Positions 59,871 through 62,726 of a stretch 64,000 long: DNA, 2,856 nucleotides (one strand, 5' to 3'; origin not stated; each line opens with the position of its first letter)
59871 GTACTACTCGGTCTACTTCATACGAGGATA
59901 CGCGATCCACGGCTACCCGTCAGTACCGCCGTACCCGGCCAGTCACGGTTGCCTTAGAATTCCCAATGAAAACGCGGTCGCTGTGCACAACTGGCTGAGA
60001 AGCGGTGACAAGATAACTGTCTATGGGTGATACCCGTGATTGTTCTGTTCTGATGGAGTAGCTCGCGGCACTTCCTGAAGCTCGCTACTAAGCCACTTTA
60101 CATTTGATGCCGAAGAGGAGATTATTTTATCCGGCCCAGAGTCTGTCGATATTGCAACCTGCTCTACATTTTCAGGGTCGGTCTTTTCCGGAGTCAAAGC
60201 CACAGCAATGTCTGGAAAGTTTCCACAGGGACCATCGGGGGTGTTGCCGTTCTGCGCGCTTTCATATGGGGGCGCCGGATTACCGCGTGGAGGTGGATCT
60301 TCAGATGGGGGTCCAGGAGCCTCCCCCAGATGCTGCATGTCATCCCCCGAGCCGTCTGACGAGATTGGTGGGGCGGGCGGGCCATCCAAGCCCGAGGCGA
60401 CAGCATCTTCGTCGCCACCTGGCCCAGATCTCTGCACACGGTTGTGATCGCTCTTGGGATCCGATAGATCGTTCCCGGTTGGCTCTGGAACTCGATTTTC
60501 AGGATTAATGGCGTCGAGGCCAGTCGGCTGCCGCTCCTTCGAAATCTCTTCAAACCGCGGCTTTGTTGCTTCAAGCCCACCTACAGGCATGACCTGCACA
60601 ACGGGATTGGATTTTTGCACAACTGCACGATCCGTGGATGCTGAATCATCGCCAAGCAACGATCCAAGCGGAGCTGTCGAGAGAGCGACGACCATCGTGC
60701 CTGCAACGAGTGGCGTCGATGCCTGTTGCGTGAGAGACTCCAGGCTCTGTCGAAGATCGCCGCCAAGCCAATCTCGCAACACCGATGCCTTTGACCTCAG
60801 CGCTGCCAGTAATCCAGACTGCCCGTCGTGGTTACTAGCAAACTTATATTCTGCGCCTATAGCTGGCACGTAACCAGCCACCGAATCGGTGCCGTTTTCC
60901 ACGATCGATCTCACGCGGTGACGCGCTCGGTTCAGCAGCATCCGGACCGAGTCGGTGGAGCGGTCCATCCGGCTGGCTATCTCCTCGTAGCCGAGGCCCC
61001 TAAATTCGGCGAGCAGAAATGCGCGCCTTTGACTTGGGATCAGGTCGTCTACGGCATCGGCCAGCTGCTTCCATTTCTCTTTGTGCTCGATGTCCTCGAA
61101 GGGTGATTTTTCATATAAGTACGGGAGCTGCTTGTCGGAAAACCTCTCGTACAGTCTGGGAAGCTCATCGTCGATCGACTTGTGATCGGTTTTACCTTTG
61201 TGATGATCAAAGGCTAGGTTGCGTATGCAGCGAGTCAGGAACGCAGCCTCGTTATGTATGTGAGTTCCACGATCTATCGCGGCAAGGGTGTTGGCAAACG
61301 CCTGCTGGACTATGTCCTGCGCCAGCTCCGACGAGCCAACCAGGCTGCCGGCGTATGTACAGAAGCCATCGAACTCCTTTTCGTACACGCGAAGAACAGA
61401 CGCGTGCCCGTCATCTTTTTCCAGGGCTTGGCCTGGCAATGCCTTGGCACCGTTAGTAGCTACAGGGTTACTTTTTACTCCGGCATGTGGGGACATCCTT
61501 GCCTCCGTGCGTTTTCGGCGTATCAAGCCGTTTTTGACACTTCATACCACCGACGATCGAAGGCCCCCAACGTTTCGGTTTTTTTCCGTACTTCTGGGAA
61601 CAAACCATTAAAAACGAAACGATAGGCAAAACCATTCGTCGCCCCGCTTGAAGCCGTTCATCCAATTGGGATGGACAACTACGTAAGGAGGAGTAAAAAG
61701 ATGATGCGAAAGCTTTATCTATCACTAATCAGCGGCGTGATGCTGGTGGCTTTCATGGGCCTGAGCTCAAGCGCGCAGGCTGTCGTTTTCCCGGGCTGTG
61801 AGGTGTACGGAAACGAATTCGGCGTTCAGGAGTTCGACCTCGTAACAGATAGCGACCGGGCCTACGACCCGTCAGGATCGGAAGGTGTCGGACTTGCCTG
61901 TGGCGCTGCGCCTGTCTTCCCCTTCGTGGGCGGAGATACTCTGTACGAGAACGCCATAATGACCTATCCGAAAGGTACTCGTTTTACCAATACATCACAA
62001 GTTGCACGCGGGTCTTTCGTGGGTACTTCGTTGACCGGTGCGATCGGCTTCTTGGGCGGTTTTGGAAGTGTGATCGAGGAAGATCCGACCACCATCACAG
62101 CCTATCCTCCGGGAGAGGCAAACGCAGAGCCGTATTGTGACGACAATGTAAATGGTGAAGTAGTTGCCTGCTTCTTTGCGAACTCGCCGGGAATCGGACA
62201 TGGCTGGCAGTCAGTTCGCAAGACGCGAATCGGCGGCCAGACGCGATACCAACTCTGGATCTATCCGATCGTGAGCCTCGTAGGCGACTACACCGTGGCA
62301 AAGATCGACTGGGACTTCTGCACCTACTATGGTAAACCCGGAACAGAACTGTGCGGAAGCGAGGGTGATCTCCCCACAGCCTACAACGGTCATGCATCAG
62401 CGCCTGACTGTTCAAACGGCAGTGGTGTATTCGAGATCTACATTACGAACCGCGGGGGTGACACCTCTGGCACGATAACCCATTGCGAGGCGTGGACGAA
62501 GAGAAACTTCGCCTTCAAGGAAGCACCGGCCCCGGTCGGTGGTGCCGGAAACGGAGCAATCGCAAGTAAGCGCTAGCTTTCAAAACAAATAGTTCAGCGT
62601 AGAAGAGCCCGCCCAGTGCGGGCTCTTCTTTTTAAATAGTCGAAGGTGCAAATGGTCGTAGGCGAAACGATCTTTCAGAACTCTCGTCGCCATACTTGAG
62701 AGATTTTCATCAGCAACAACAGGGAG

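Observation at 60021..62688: Membrane-tethered ECF sigma factor surrounded by three copies of one promoter motif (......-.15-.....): a compact predicted regulon of uncharacterised secreted proteins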

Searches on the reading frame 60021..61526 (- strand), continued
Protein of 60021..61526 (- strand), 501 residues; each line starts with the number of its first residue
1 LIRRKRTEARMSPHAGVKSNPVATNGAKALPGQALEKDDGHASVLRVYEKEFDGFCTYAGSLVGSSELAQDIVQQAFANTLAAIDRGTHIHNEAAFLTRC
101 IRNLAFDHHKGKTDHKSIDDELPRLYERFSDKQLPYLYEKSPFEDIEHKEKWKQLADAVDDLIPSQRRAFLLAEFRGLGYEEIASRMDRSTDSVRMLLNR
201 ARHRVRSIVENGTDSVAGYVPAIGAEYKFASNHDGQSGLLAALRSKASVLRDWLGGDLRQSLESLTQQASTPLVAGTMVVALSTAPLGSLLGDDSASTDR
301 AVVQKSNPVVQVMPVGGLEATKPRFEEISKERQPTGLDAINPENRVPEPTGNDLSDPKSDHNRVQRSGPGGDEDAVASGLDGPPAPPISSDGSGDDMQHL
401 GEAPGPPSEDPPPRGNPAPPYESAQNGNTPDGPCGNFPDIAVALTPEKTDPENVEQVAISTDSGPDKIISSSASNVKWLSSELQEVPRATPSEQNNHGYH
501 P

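Call 78: search_protein_families(library=pfam, proteins=[L011:3316-7719:+, L011:8055-9509:+, L014:3-1463:-, L014:3296-5011:-, L012:2136-3038:+, L012:3038-3967:+], max_evalue=0.001)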
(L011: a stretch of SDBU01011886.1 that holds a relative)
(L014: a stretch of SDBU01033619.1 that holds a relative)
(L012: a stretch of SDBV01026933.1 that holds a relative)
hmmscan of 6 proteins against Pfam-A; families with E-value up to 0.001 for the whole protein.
L011:3316-7719:+ (1467 aa): 4 families
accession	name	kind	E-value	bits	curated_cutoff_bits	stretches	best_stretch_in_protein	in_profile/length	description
PF17164.10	DUF5122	-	4.2e-21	75.4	27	1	102-133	4-35/36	Domain of unknown function (DUF5122) beta-propeller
PF13895.12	Ig_2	-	1.9e-18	66.9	27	1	1173-1239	19-79/79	Immunoglobulin domain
PF12768.13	Rax2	-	2.5e-08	34.1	28.8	0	349-446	35-133/254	Rax2 C-terminal beta propeller domain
PF00041.27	fn3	-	0.00019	22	25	0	921-972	30-80/84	Fibronectin type III domain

L011:8055-9509:+ (485 aa): 3 families
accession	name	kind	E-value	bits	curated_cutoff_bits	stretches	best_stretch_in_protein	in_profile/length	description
PF07676.18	PD40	-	4.5e-40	135.2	20.9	5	173-208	2-37/38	WD40-like Beta Propeller Repeat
PF00930.27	DPPIV_N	-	1.2e-11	44.4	22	0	162-245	25-117/354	Dipeptidyl peptidase IV (DPP IV) N-terminal region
PF14583.12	Pectate_lyase22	-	0.00031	20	30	0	64-145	180-262/386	Oligogalacturonate lyase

L014:3-1463:- (487 aa): 4 families
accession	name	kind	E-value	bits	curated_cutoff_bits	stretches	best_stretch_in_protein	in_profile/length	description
PF00553.25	CBM_2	-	7.6e-44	148.6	24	2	218-317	2-101/101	Cellulose binding domain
PF00704.34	Glyco_hydro_18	-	1.8e-22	80.9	29.6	1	375-487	1-96/317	Glycosyl hydrolases family 18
PF05887.16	Trypan_PARP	-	5.2e-18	65.8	100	2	313-371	52-113/134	Procyclic acidic repetitive protein (PARP)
PF09478.16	CBM49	-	6.7e-06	26.8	23.4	0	231-296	19-77/80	Carbohydrate binding domain CBM49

L014:3296-5011:- (571 aa): 2 families
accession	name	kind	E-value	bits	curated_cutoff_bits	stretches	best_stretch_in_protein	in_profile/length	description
PF18911.6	PKD_4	-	6.3e-15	55.4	27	1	312-385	4-79/85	PKD domain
PF00801.26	PKD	-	2.3e-13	50.4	23.5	1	322-386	7-76/80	PKD domain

L012:2136-3038:+ (300 aa): 0 families

L012:3038-3967:+ (309 aa): 1 family
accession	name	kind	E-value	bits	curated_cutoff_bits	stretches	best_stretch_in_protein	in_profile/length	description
PF08843.17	AbiEii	-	3.3e-19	70.2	22.5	1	52-239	15-192/238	Nucleotidyl transferase AbiEii toxin, Type IV TA system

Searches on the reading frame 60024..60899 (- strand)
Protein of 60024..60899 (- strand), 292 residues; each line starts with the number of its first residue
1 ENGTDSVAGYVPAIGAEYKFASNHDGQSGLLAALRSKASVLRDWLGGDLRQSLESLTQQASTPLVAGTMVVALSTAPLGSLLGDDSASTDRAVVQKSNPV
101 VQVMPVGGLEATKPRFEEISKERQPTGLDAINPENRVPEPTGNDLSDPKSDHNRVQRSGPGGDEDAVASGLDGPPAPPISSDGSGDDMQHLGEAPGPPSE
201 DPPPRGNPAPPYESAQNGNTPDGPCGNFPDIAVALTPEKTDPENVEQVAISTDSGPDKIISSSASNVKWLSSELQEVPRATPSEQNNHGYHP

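Call 62: search_protein_families(library=pfam, proteins=[window:60024-60899:-], max_evalue=10)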
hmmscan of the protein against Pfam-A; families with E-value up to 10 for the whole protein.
window:60024-60899:- (292 aa): 0 families

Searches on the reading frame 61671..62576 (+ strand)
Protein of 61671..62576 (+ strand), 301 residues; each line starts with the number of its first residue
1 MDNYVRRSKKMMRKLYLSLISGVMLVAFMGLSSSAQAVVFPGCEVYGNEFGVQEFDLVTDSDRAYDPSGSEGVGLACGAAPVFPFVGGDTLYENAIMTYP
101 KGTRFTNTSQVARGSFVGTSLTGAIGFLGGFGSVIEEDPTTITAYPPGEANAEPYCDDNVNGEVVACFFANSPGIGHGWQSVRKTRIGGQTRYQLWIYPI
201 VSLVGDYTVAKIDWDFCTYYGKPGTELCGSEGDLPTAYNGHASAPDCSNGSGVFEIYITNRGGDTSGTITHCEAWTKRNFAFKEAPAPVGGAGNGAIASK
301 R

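Call 6: search_protein_families(library=pfam, proteins=[window:61671-62576:+], max_evalue=0.01)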
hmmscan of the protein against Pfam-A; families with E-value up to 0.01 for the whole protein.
window:61671-62576:+ (301 aa): 0 families

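Call 7: search_protein_families(library=ncbifam, proteins=[window:61671-62576:+], max_evalue=0.01)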
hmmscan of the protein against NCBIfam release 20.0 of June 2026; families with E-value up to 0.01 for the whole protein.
window:61671-62576:+ (301 aa): 0 families

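Call 25: find_homologous_proteins(query=window:61701-62573:+)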
Query window:61701-62573:+ (291 aa): 3 proteins with E <= 0.001 among 1249 candidates.
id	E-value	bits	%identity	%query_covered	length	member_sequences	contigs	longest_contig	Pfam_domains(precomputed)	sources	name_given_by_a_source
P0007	2.6e-197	672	100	100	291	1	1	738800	-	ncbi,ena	-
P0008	2.4e-143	495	77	94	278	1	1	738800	-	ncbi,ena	-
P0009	1.8e-75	272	51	90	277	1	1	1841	-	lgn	-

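Call 26: find_encoding_contigs(protein=P0009, flank=10000, max_places=4)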
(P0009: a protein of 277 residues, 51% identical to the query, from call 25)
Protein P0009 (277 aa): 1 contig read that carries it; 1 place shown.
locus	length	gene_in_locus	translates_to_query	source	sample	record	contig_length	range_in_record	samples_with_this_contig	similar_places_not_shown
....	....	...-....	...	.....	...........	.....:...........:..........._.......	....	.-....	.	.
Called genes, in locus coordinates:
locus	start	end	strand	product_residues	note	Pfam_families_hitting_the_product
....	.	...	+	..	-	?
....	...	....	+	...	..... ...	-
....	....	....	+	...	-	?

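Call 27: find_encoding_contigs(protein=P0008, flank=10000, max_places=4)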
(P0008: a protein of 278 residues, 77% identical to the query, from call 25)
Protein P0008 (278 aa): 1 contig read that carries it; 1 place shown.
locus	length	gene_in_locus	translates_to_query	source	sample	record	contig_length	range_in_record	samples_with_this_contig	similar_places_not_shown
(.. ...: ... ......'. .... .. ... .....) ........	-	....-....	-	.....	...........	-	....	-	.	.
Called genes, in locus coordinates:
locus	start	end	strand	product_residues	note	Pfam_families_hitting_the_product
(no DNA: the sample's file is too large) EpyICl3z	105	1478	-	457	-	PF04542:Sigma70_r2 (weak), PF08281:Sigma70_r4_2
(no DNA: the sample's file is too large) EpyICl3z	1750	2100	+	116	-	-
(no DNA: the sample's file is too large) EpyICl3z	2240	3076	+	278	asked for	-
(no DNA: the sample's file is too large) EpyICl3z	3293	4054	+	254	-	?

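Call 72: search_solved_structures(query=A4, max_evalue=1)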
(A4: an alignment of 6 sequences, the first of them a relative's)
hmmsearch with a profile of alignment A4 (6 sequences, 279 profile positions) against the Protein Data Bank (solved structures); distinct sequences matched with E-value up to 1: 3.
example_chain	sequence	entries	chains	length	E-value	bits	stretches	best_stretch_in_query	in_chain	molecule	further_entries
6efa_A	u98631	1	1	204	0.085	15.4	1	136-251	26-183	Platelet binding protein GspB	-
5iuc_A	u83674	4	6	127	0.15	14.5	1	136-228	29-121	Platelet binding protein GspB | Platelet binding protein GspB - Siglec domain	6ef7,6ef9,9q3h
3r5a_A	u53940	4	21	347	0.45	13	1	84-115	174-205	Tetrahydrodipicolinate N-succinyletransferase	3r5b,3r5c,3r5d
